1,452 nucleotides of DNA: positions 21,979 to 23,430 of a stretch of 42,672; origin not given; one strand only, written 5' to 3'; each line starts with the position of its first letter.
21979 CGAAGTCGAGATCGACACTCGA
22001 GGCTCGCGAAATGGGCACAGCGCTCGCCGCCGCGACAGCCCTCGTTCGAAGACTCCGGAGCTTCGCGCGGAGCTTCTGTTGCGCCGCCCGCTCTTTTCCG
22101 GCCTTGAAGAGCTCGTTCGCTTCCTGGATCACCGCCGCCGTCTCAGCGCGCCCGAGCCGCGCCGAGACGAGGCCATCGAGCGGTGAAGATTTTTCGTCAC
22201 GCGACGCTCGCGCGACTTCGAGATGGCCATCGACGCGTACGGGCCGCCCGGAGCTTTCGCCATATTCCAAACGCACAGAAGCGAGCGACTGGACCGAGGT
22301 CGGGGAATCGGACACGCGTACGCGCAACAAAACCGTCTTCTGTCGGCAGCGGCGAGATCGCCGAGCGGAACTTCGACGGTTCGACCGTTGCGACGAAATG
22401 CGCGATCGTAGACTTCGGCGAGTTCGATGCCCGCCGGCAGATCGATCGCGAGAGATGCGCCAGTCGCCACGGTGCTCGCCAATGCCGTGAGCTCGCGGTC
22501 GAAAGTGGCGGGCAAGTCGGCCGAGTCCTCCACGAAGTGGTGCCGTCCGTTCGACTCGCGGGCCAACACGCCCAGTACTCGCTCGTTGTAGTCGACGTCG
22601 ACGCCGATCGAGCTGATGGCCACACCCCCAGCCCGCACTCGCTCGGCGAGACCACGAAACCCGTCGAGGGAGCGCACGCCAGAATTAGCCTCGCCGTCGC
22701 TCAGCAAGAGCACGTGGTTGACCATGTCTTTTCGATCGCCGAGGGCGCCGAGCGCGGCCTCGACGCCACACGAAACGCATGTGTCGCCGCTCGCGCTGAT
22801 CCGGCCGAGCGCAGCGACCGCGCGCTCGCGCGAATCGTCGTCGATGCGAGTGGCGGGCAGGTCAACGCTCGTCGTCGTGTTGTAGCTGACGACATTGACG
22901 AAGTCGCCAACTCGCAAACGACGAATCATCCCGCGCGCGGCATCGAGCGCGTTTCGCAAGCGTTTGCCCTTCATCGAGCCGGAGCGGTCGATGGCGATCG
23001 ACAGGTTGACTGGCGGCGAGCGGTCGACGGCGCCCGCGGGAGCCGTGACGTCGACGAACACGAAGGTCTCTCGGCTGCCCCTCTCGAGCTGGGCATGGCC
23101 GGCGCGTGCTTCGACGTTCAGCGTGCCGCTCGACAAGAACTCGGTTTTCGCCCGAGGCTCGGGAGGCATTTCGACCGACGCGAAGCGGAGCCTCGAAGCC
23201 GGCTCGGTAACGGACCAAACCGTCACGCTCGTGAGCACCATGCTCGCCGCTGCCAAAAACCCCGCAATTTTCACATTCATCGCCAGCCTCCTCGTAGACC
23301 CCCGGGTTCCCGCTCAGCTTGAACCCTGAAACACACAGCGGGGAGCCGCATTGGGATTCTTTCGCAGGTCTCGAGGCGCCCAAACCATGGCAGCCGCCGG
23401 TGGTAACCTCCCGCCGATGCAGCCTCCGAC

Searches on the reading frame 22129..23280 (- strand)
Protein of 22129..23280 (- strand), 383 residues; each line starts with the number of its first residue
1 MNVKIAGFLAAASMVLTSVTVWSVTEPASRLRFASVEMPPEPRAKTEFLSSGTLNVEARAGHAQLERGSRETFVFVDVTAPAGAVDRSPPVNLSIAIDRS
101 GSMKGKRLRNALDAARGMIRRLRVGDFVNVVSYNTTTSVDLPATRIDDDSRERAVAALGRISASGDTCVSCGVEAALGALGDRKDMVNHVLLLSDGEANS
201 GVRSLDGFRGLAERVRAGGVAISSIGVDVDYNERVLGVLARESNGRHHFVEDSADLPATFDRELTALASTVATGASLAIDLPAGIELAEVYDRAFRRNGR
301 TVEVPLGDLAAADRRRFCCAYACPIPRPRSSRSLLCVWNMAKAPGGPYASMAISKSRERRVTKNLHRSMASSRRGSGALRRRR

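Call 59: search_protein_families(library=pfam, proteins=[window:22129-23280:-], max_evalue=0.001)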
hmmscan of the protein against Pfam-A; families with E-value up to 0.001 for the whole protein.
window:22129-23280:- (383 aa): 3 families
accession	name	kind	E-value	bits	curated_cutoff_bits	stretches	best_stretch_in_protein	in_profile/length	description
PF00092.34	VWA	-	6.6e-16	59.5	23.8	1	93-259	2-171/174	von Willebrand factor type A domain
PF13768.12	VWA_3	-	4e-11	43.6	27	1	92-249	2-155/155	von Willebrand factor type A domain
PF13519.12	VWA_2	-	9.6e-11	42.7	27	1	95-197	3-107/107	von Willebrand factor type A domain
